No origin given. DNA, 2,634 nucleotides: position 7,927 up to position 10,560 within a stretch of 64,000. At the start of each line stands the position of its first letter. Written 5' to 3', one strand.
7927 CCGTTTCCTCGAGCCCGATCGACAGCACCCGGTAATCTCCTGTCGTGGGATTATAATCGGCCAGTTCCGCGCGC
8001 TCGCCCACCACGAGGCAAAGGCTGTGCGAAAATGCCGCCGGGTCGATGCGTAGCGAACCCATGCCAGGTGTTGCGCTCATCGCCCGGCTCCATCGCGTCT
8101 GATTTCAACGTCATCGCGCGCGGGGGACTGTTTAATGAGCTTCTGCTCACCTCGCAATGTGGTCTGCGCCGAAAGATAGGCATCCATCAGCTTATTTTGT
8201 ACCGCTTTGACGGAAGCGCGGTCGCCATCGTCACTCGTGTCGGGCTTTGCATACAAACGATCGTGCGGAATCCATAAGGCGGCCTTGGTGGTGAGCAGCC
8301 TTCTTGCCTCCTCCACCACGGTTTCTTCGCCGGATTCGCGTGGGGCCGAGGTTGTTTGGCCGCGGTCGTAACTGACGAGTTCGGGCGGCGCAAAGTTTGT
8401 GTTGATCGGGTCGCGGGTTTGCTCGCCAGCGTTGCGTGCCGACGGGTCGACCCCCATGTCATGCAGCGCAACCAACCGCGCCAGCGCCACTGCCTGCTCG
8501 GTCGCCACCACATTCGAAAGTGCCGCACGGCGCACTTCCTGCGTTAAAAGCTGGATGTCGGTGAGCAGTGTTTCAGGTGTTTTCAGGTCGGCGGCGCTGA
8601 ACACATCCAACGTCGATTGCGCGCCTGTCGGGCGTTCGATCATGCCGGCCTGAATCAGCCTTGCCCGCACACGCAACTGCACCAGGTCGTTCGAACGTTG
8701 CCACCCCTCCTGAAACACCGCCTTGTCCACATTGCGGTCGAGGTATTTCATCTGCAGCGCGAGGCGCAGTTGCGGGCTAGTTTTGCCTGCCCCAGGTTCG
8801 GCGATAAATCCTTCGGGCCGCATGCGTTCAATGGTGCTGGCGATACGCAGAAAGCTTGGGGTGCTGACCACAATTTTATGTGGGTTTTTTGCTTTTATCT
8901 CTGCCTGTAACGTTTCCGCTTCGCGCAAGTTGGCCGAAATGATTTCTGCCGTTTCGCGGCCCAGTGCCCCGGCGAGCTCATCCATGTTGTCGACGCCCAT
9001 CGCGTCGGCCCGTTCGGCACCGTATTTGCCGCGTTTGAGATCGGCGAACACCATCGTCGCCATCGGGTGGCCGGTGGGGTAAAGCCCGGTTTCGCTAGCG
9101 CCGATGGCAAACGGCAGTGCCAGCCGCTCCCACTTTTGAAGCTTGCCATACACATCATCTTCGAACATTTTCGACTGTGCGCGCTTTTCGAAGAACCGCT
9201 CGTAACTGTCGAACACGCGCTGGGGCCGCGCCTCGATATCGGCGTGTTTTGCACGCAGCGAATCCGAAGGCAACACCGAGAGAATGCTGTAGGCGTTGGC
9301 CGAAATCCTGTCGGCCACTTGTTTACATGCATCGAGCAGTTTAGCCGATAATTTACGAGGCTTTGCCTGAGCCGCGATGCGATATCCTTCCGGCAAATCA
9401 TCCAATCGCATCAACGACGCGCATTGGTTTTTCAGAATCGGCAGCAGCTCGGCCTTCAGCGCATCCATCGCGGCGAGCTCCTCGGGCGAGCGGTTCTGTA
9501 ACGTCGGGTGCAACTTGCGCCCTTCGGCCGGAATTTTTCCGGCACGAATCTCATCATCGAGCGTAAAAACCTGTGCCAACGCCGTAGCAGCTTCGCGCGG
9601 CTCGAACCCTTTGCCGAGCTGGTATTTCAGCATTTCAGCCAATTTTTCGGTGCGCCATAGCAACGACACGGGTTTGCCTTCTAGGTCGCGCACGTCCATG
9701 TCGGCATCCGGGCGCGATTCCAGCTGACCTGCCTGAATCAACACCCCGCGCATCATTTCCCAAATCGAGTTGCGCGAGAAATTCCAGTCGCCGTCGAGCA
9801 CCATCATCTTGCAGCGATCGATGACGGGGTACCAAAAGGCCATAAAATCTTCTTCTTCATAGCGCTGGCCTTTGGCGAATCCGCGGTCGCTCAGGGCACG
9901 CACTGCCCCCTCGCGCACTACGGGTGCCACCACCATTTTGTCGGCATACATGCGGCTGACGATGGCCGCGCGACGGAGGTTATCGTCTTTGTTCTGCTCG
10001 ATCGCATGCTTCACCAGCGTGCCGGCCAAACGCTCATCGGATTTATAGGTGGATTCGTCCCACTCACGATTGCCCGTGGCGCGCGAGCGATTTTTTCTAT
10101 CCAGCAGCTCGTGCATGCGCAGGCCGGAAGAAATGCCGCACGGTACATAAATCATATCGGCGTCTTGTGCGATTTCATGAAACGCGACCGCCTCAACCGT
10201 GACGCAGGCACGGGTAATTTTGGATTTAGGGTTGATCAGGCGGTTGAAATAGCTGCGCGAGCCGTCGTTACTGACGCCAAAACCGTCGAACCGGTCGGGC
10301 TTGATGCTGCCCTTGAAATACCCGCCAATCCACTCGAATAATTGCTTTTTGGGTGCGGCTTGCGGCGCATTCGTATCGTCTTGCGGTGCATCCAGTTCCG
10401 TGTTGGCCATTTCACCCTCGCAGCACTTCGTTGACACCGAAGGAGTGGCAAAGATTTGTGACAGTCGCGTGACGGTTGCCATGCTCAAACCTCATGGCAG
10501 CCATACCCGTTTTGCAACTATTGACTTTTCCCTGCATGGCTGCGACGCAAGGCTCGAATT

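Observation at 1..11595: Gap-free five-gene operon of giant nuclease-like proteins facing deoC: candidate undescribed nucleic-acid degradation/salvage (or effector/defence) system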

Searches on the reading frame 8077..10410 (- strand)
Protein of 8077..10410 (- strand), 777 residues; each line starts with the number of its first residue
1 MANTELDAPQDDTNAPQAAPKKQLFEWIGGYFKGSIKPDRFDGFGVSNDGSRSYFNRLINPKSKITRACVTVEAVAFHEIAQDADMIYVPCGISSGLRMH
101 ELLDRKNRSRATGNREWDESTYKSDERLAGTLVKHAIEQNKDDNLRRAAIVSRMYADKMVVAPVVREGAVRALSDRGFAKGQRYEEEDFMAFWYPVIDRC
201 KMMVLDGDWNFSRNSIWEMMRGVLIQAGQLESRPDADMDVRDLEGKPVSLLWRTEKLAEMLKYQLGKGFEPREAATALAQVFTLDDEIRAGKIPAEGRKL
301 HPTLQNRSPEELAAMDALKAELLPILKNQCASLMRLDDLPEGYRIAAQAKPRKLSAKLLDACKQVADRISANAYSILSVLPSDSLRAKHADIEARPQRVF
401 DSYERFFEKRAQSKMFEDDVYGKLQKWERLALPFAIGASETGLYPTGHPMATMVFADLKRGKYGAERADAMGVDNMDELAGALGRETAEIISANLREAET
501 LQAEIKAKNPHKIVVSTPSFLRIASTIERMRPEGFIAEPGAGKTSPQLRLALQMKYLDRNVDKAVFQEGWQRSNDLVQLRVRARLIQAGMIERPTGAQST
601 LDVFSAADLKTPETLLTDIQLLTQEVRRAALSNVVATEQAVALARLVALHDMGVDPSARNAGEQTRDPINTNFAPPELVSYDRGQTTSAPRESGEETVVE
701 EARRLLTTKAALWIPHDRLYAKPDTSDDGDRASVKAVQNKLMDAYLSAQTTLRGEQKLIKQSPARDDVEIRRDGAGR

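Call 7: search_protein_families(library=pfam, proteins=[window:8077-10410:-], max_evalue=0.1)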
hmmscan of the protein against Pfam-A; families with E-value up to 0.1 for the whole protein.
window:8077-10410:- (777 aa): 0 families

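Call 9: search_protein_families(library=ncbifam, proteins=[window:8077-10410:-], max_evalue=0.1)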
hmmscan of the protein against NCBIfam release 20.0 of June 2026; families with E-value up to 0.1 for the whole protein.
window:8077-10410:- (777 aa): 0 families

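Call 17: search_protein_families(library=padloc, proteins=[window:8077-10410:-], max_evalue=1)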
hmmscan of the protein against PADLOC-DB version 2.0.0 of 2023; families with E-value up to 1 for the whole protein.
window:8077-10410:- (777 aa): 0 families

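Call 18: search_protein_families(library=phrogs, proteins=[window:8077-10410:-], max_evalue=1)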
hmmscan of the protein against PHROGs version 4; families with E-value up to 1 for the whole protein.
window:8077-10410:- (777 aa): 0 families

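Call 28: find_homologous_proteins(query=window:8077-10410:-)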
Query window:8077-10410:- (777 aa): 34 proteins with E <= 0.001 among 8000 candidates.
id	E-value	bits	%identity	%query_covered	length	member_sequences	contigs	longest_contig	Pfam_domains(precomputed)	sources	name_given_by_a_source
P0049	0.0e+0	1734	100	100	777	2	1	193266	-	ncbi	ncbi:MAG: hypothetical protein ACKVOE_01760 [Rickettsiales bacterium]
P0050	0.0e+0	1053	65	100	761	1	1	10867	-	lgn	-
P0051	0.0e+0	1044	65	100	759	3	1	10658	-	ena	-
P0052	0.0e+0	1044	65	99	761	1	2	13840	-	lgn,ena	-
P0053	0.0e+0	1018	65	97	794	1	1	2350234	-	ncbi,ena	-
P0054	1.4e-292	991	63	96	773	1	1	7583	-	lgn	-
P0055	1.2e-284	964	61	99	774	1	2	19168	-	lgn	-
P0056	1.9e-280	950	60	99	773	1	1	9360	-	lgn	-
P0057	7.4e-280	949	60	97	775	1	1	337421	-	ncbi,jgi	jgi:hypothetical protein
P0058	1.5e-279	947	61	97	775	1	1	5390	-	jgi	-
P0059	3.6e-279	946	59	99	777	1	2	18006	-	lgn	-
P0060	1.3e-278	944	60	99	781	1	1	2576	-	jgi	jgi:hypothetical protein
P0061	5.6e-278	942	60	98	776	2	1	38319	-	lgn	-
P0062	1.0e-277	941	60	97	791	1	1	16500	-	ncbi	ncbi:MAG: hypothetical protein ACOYNL_05770 [Rickettsiales bacterium]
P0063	1.7e-276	937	61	97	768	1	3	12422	-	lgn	-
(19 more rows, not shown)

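Call 32: search_solved_structures(query=A3, max_evalue=10, show_alignments=3)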
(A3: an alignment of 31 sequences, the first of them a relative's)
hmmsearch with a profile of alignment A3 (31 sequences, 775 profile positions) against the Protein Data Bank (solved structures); distinct sequences matched with E-value up to 10: 0.

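Call 49: find_related_loci(query=A3, collection=metagenome_contigs, flank=10000)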
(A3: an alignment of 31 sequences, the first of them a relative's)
Query A3 (777 aa) in metagenome_contigs; peptide patterns used: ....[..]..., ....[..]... (x = any residue, [..] = any of these).
97 stretches matched a pattern; 8 encode a relative of the query (tblastn E <= 1e-3); 7 distinct loci.
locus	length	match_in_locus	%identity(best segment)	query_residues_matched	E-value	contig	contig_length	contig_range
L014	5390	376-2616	61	28-774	0e+0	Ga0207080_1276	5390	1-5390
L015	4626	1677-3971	61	19-774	0e+0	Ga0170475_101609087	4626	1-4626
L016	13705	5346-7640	57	14-777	0e+0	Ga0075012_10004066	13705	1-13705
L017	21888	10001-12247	58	27-777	0e+0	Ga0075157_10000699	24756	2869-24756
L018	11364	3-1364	55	319-777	4e-149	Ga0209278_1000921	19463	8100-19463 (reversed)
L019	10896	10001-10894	64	27-321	4e-116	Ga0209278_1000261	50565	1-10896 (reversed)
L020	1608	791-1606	62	11-282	6e-111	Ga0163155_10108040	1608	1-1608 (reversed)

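Call 54: predict_structure(alignment_id=A3)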
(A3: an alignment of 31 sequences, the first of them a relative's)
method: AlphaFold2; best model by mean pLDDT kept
length: 777 residues; sequences in the alignment: 31
mean_pLDDT: 84.0   pTM: 0.85
mean pLDDT of the five models: 84.0, 83.4, 83.3, 82.0, 79.4
residues with pLDDT >= 90: 383; 70-90: 280; 50-70: 62; < 50: 52
segments of 3 or more residues with pLDDT < 50: 1-22, 167-177, 684-692, 773-777
pLDDT, mean of each block of 10 residues (from residue 1): 28 28 80 89 78 81 85 92 93 86 89 70 80 88 89 92 62 47 72 92 93 92 96 94 94 97 95 95 97 95 97 98 95 90 92 89 97 90 85 73 61 81 86 84 88 93 86 72 70 92 94 94 93 83 90 88 94 94 91 73 94 94 94 91 95 85 69 81 45 67 94 91 86 90 93 84 55 43
secondary structure, 60 per line:
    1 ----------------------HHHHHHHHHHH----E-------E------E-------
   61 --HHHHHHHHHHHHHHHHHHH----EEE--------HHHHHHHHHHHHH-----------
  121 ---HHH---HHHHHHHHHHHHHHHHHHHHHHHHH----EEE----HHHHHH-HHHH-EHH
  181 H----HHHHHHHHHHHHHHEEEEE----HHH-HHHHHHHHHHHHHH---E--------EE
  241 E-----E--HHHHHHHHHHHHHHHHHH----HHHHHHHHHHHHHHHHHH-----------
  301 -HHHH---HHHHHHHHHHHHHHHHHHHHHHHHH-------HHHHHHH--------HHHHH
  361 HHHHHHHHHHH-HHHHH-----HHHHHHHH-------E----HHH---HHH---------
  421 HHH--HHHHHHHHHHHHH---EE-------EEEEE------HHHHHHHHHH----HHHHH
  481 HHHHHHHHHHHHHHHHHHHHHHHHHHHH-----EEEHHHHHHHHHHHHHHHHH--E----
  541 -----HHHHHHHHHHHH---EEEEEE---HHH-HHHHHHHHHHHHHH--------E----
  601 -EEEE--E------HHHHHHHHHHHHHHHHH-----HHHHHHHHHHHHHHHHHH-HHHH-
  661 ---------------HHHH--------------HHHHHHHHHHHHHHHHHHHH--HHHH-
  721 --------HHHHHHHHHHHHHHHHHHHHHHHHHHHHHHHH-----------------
elements in order (helices of 4 or more, strands of 3 or more residues): H23-33 H63-81 E86-88 H97-109 H130-154 E159-161 H166-171 H173-176 H186-199 E200-204 H213-226 E239-241 H250-267 H272-289 H302-305 H309-333 H341-347 H356-371 H373-377 H383-390 H426-438 E451-455 H462-471 H476-508 E514-516 H517-533 H546-557 E561-566 H574-587 E602-605 H615-631 H637-654 H656-659 H676-679 H694-713 H716-719 H729-760
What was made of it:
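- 8077..10410 (-): Gene A, 777 aa: a large helical protein built on a tandem duplication of a DUF4406/NDT-type Rossmannoid module. It is the first gene of the operon. AF2 model has pLDDT 84 and pTM 0.85 (call 54).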

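Call 57: fold_search(model_id=the predicted structure, library=pdb)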
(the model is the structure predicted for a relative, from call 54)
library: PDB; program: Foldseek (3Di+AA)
matches with E <= 10: 189; with E <= 0.001: 0
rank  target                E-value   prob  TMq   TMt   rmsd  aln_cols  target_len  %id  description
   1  8ga7                  2.6e-02  0.10  0.07  0.09  28.8       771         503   12  Geometrically programmable nanomaterial construction using regularized protein building blocks (released 2024-03-13)
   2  4knh_B                2.5e-01  0.06  0.11  0.10  26.2       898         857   12  Structure of the Chaetomium thermophilum adaptor nucleoporin Nup192 N-terminal domain (released 2014-02-05)
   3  2b7m_B                3.6e-01  0.05  0.07  0.09  30.0       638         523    9  Crystal Structure of the S. cerevisiae Exocyst Component Exo70p (released 2005-11-15)
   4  7jgr_C                4.2e-01  0.02  0.06  0.07  37.9       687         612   10  Structure of Drosophila ORC bound to DNA (84 bp) and Cdc6 (released 2020-09-09)
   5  4knh_A                4.8e-01  0.07  0.12  0.11  25.3       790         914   11  Structure of the Chaetomium thermophilum adaptor nucleoporin Nup192 N-terminal domain (released 2014-02-05)
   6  9ce3_A                6.6e-01  0.07  0.10  0.07  24.8       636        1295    9  Structure of the TSC:WIPI3 lysosomal recruitment complex (released 2024-12-04)
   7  6cit_C                6.6e-01  0.05  0.12  0.11  30.2       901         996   11  Crystal Structure of MVM NS2 NES Peptide in complex with CRM1-Ran-RanBP1 (released 2018-06-27)
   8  9sob_A16              8.2e-01  0.04  0.11  0.11  31.6       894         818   11  Structural Model of the Nuclear Pore Complex in Arabidopsis thaliana (released 2025-11-05)
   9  6ao8                  8.6e-01  0.06  0.09  0.12  26.4       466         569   13  Crystal structure of arginyl-tRNA_synthetase from Neisseria gonorrhoeae in complex with arginine (released 2017-08-30)
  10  5jld                  9.0e-01  0.09  0.10  0.12  19.4       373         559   10  Crystal Structure of Arginyl-tRNA Synthetase from Plasmodium falciparum (PfRRS) (released 2016-08-24)
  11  5dlq_B                9.0e-01  0.05  0.12  0.10  28.5       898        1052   11  Crystal structure of RanGTP-Exportin 4-eIF5A complex (released 2016-06-22)
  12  9ebu_A                9.0e-01  0.02  0.08  0.08  31.3       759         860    8  Wild-type EsCas13d binary complex (released 2025-11-19)
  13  9sob_A48              9.4e-01  0.04  0.11  0.11  27.9       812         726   11  Structural Model of the Nuclear Pore Complex in Arabidopsis thaliana (released 2025-11-05)
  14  5uww_C                9.8e-01  0.06  0.13  0.11  26.2       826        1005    9  Crystal Structure of DEAF1 Peptide in complex with CRM1 K579A mutant-Ran-RanBP1 (released 2017-03-22)
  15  4wcx_C                9.8e-01  0.02  0.07  0.10  23.3       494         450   11  Crystal structure of HydG: A maturase of the [FeFe]-hydrogenase (released 2015-02-04)
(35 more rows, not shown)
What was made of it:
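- On NDT-like clan / DUF4406 (PF14359), gene A: PDB: nothing, best E 0.026 (call 57).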

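Call 59: search_protein_families(library=pfam, alignment_id=A3, max_evalue=5)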
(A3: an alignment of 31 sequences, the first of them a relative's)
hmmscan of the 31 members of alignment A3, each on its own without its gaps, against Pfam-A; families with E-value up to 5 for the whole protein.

A. member 1, P0049 (777 aa): 0 families

B. families by the number of members that match (of 31 scanned): 6 families
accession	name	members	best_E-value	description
PF05036.18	SPOR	2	1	SPOR domain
PF04209.19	HgmA_C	1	0.14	Homogentisate 1,2-dioxygenase C-terminal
PF13838.12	Clathrin_H_link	1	0.14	Clathrin-H-link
PF08101.16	Msb1-Mug8_dom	1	0.17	Meiotically up-regulated protein Msb1/Mug8 domain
PF09957.15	VapB_antitoxin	1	0.17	Bacterial antitoxin of type II TA system, VapB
PF10195.14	Phospho_p8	1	0.18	DNA-binding nuclear phosphoprotein p8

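Call 67: search_protein_representatives(alignment_id=A3)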
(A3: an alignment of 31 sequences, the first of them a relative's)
Query: 31 sequences, 775 profile positions. Proteins with E-value up to 0.001 (for the whole library): 98; up to 1e-10: 72; up to 1e-30: 51. The best 98 are listed.
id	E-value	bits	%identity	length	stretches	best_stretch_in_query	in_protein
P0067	0.0e+00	1302.5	-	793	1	7-775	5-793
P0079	0.0e+00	1013.5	-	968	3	38-690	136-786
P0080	5.5e-297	1003.7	-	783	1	7-774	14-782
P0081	7.6e-203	692.4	-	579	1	205-775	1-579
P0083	6.7e-191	652.9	-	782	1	28-774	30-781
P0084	9.8e-174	596.1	-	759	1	20-757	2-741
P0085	5.9e-140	484.4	-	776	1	42-772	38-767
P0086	2.2e-125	436.2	-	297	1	478-775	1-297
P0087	1.2e-122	427.1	-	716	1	50-717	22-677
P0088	1.8e-117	410.1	-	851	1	42-756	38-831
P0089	7.5e-113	394.8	-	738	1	48-709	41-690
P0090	4.3e-107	375.7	-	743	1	42-666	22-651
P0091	5.3e-106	372.2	-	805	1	41-736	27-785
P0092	2.6e-100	353.4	-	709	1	79-719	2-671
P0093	3.6e-100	352.9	-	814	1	42-713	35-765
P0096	1.1e-87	311.6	-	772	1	26-671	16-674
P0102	2.4e-76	274.1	-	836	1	58-719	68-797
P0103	6.2e-76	272.7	-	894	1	19-719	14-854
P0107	1.1e-65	238.8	-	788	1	61-717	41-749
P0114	2.0e-50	188.3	-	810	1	48-673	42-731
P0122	3.3e-44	167.8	-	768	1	23-744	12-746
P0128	1.6e-36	142.4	-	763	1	76-747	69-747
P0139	1.8e-18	82.7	-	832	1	91-690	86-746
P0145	7.7e-13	64.1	-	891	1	82-683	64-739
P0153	1.5e-08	49.9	-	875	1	99-483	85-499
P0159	1.6e-07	46.5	-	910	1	111-341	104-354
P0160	1.6e-07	46.5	-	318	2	188-294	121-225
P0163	1.2e-06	43.6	-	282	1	181-275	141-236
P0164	5.4e-06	41.4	-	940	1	102-299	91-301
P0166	3.2e-05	38.9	-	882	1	97-339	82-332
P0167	6.3e-05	37.9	-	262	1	168-264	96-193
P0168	6.5e-05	37.9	-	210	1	51-214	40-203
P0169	8.0e-05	37.6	-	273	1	62-262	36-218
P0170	1.1e-04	37.1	-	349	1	39-363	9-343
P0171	1.3e-04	36.9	-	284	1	71-287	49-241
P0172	1.9e-04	36.3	-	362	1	85-310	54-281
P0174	5.0e-04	34.9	-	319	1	77-293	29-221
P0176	7.8e-04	34.3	-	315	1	156-270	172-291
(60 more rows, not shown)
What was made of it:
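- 8077..10410 (-): 98 relatives were found in 1.84 billion representatives, mostly 700-940 aa (call 67).
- On NDT-like clan / DUF4406 (PF14359), gene A: The A3 profile finds P0160, P0163 and P0171 (call 67).
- The distribution is rare and patchy-looking: 98 clusters in 1.84 billion representatives (call 67).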

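Call 68: search_protein_families(library=pfam, proteins=[P0160, P0163, P0167, P0168, P0169, P0170, P0171, P0172, P0174, P0176], max_evalue=0.1)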
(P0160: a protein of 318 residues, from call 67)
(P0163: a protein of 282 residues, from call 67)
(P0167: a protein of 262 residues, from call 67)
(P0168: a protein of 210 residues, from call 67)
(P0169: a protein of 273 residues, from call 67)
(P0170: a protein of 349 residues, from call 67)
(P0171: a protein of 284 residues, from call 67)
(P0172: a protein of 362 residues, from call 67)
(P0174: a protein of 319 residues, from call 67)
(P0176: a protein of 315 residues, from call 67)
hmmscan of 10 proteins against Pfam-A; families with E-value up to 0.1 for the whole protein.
P0160 (318 aa): 1 family
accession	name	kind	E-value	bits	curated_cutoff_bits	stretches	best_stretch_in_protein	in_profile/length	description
PF14359.12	DUF4406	-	6.5e-05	23.7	22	1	95-158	23-82/91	Domain of unknown function (DUF4406)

P0163 (282 aa): 1 family
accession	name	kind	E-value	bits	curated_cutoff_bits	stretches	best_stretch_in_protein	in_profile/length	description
PF14359.12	DUF4406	-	0.0026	18.6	22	1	121-181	22-78/91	Domain of unknown function (DUF4406)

P0167 (262 aa): 0 families

P0168 (210 aa): 0 families

P0169 (273 aa): 0 families

P0170 (349 aa): 0 families

P0171 (284 aa): 1 family
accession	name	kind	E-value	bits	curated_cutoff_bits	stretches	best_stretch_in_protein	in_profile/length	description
PF14359.12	DUF4406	-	8.4e-05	23.4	22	1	141-181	43-82/91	Domain of unknown function (DUF4406)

P0172 (362 aa): 0 families

P0174 (319 aa): 0 families

P0176 (315 aa): 0 families
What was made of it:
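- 9535..10224 (-): A, N-terminal DUF4406-like module (aa 63-292). It is predicted to be active and to bind nucleoside 5'-monophosphates. Three of those relatives hit Pfam DUF4406, two above gathering (call 68).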

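Call 69: fold_search(model_id=the predicted structure, library=viral)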
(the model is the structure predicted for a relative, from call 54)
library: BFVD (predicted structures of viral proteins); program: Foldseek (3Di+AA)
matches with E <= 10: 168; with E <= 0.001: 0
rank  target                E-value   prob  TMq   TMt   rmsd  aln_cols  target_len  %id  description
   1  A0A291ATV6            7.9e-02  0.08  0.09  0.08  33.3       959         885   11  Uncharacterized protein [Pandoravirus salinus]
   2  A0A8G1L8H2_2          1.5e-01  0.06  0.11  0.07  28.3       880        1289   10  (no name in the UniProt tables at hand)
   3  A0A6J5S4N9            1.6e-01  0.44  0.11  0.16  16.1       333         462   14  dATP/dGTP diphosphohydrolase N-terminal domain-containing protein [uncultured Caudovirales phage]
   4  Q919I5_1              2.9e-01  0.03  0.06  0.06  37.3       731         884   13  Uncharacterized protein [Culex nigripalpus nucleopolyhedrovirus (isolate Florida/1997)]
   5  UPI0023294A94         3.6e-01  0.04  0.07  0.06  34.0       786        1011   12  (no name look-up for this kind of identifier)
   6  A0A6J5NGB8            3.7e-01  0.02  0.06  0.06  38.3       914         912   10  Large polyvalent protein associated domain-containing protein [uncultured Caudovirales phage]
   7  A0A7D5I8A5            4.2e-01  0.14  0.07  0.19  16.9       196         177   16  (no name in the UniProt tables at hand)
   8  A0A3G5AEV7            4.2e-01  0.03  0.09  0.11  23.7       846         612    9  NadR/Ttd14 AAA domain-containing protein [Hyperionvirus sp.]
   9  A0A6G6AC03            4.4e-01  0.06  0.10  0.12  26.0       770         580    8  Putative GTPase [Borely moumouvirus]
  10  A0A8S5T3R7            5.3e-01  0.85  0.11  0.59   6.0       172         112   16  Nucleoside 2-deoxyribosyltransferase like protein [Myoviridae sp. ct31P9]
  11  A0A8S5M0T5            6.0e-01  0.33  0.09  0.33  18.8       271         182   11  DUF4406 domain-containing protein [Siphoviridae sp. ctLAw30]
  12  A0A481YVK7            6.9e-01  0.08  0.08  0.11  24.1       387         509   12  Chromatin assembly factor complex 1 subunit p60 [Marseillevirus LCMAC103]
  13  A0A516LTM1            7.5e-01  0.04  0.09  0.13  25.5       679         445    8  (no name in the UniProt tables at hand)
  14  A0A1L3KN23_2          8.6e-01  0.03  0.11  0.09  22.9       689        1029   11  RNA-directed RNA polymerase L [Wuchang romanomermis nematode virus 2]
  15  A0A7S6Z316            8.6e-01  0.02  0.08  0.06  24.7       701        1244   10  RNA-dependent RNA polymerase (Fragment) [Lentinula edodes fusarivirus 2]
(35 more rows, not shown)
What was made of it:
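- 9535..10224 (-): Weak BFVD fold hits to an NDT-like protein (probability 0.85, TMt 0.59) and to DUF4406 (call 69).
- On NDT-like clan / DUF4406 (PF14359), gene A: BFVD: an NDT-like protein at E 0.53, probability 0.85, TMt 0.59, and DUF4406 at E 0.6 (call 69).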

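Call 73: find_encoding_contigs(protein=P0122, flank=10000, max_places=3)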
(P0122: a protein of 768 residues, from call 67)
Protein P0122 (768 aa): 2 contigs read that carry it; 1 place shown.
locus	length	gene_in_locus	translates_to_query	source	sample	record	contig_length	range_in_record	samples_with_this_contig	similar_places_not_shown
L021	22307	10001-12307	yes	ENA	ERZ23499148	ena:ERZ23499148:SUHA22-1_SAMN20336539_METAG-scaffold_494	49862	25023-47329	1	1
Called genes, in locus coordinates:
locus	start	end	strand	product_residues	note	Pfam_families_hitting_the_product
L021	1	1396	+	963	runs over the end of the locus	-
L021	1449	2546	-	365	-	PF13779:DUF4175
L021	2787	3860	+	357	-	PF13793:Pribosyltran_N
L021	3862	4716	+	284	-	-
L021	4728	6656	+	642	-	PF17767:NAPRTase_N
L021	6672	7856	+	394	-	-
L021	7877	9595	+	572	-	PF00795:CN_hydrolase, PF02540:NAD_synthase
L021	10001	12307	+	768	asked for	-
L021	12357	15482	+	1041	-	PF12706:Lactamase_B_2 (weak)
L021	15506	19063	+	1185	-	-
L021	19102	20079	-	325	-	PF01544:CorA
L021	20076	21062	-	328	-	PF21088:MS_channel_1st, PF00924:MS_channel_2nd, PF21082:MS_channel_3rd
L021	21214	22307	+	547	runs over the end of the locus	PF23414:Beta-prop_EML_2 (faint), PF01011:PQQ (weak), PF13360:PQQ_2, PF13570:Beta-prop_ACSF4, PF13360:PQQ_2, PF13570:Beta-prop_ACSF4, PF25174:Beta-prop_THOC3 (weak), PF16819:DUF5074, +2 more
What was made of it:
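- Tried and rejected: The upstream prs/NAPRTase/NAD-synthase genes in L021: seen once only (call 73).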

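Call 74: find_encoding_contigs(protein=P0159, flank=10000, max_places=3)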
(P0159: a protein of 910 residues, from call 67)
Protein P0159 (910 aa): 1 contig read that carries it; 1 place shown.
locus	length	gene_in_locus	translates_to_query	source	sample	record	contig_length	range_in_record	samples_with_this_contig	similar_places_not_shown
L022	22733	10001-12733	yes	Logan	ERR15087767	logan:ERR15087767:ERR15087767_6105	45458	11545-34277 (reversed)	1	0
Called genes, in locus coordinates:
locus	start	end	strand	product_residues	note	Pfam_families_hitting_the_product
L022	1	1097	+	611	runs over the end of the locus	PF13522:GATase_6, PF13537:GATase_7, PF01380:SIS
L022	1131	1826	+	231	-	PF01177:Asp_Glu_race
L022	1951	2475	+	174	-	PF02776:TPP_enzyme_N (weak)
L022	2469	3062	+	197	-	PF02775:TPP_enzyme_C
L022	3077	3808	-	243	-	-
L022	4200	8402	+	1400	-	PF28553:WH_1, PF28554:DUF8437, PF04851:ResIII (weak), PF28555:Helicase_dom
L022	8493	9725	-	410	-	-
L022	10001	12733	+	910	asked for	-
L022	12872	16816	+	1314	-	-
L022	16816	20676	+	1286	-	-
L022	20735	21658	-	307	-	PF06325:PrmA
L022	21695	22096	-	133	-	-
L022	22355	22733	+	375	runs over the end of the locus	PF00108:Thiolase_N, PF02803:Thiolase_C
